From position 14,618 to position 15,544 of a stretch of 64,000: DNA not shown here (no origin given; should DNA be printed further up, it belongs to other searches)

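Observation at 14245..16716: Orphan PflA/NrdG-type radical SAM enzyme coupled to a Cys4 membrane protein and a lipoprotein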

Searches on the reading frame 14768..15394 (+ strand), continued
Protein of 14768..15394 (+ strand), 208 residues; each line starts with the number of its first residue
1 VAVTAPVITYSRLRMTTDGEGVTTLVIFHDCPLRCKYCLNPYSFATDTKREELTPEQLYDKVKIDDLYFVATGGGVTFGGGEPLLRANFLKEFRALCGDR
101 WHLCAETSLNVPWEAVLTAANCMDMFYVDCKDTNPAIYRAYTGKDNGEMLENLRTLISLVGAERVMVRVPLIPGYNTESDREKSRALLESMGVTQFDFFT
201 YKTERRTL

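Call 59: fold_search(model_id=the predicted structure, library=pdb)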
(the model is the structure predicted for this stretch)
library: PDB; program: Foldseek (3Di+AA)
matches with E <= 10: 1780; with E <= 0.001: 70
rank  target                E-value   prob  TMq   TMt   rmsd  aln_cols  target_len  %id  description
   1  3cb8_A                2.0e-12  1.00  0.75  0.65   4.4       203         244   26  4Fe-4S-Pyruvate formate-lyase activating enzyme in complex with AdoMet and a peptide substrate (released 2008-10-28)
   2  3c8f                  7.8e-12  1.00  0.77  0.66   4.3       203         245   26  4Fe-4S-Pyruvate formate-lyase Activating Enzyme with partially disordered AdoMet (released 2008-10-28)
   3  8fo0                  1.3e-11  1.00  0.74  0.64   4.5       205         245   25  The structure of a crystallizable variant of E. coli pyruvate formate-lyase activating enzyme bound to a partially cleav (released 2023-05-24)
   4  5th5_A                1.3e-07  1.00  0.63  0.56   5.3       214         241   18  Crystal Structure of QueE from Bacillus subtilis with 6-carboxypterin-5'-deoxyadenosyl ester bound (released 2017-01-18)
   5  5tgs_B                9.9e-07  1.00  0.62  0.57   5.1       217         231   17  Crystal Structure of QueE from Bacillus subtilis with methionine bound (released 2017-01-18)
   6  3can                  2.2e-06  1.00  0.43  0.53   4.6       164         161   21  Crystal structure of a domain of pyruvate-formate lyase-activating enzyme from Bacteroides vulgatus ATCC 8482 (released 2008-03-04)
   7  9dgw_C                4.4e-06  1.00  0.53  0.42   4.6       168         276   21  X-ray crystal structure of the Viperin-like enzyme from T. virens with bound CTP and SAM (released 2025-02-12)
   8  5vsl_A                4.7e-06  1.00  0.52  0.43   4.5       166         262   16  Crystal structure of viperin with bound [4Fe-4S] cluster and S-adenosylhomocysteine (SAH) (released 2017-06-14)
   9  6b4c_L                5.0e-06  1.00  0.47  0.39   6.4       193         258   18  Structure of Viperin from Trichoderma virens (released 2018-07-25)
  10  6b4c_H                5.6e-06  1.00  0.54  0.44   4.0       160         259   18  Structure of Viperin from Trichoderma virens (released 2018-07-25)
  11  9dfw_A                6.0e-06  1.00  0.54  0.41   4.7       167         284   20  X-ray crystal structure of an engineered Viperin-like enzyme from T. virens with bound CTP and SAM (released 2025-02-12)
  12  9dfw_C                8.2e-06  1.00  0.53  0.41   4.9       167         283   21  X-ray crystal structure of an engineered Viperin-like enzyme from T. virens with bound CTP and SAM (released 2025-02-12)
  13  6b4c_F                9.3e-06  1.00  0.52  0.43   4.5       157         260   18  Structure of Viperin from Trichoderma virens (released 2018-07-25)
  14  6b4c_K                9.9e-06  1.00  0.48  0.40   6.9       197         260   15  Structure of Viperin from Trichoderma virens (released 2018-07-25)
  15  5tgs_A                1.1e-05  1.00  0.61  0.56   5.5       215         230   18  Crystal Structure of QueE from Bacillus subtilis with methionine bound (released 2017-01-18)
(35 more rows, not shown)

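Call 76: find_related_loci(query=A1, collection=viral_contigs, flank=4000)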
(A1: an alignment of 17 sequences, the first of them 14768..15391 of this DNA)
Query A1 (208 aa) in viral_contigs; peptide patterns used: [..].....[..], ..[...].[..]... (x = any residue, [..] = any of these).
61 stretches matched a pattern; 1 encode a relative of the query (tblastn E <= 1e-3); 1 distinct loci.
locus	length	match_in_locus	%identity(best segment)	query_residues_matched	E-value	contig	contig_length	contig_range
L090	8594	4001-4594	42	4-201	2e-38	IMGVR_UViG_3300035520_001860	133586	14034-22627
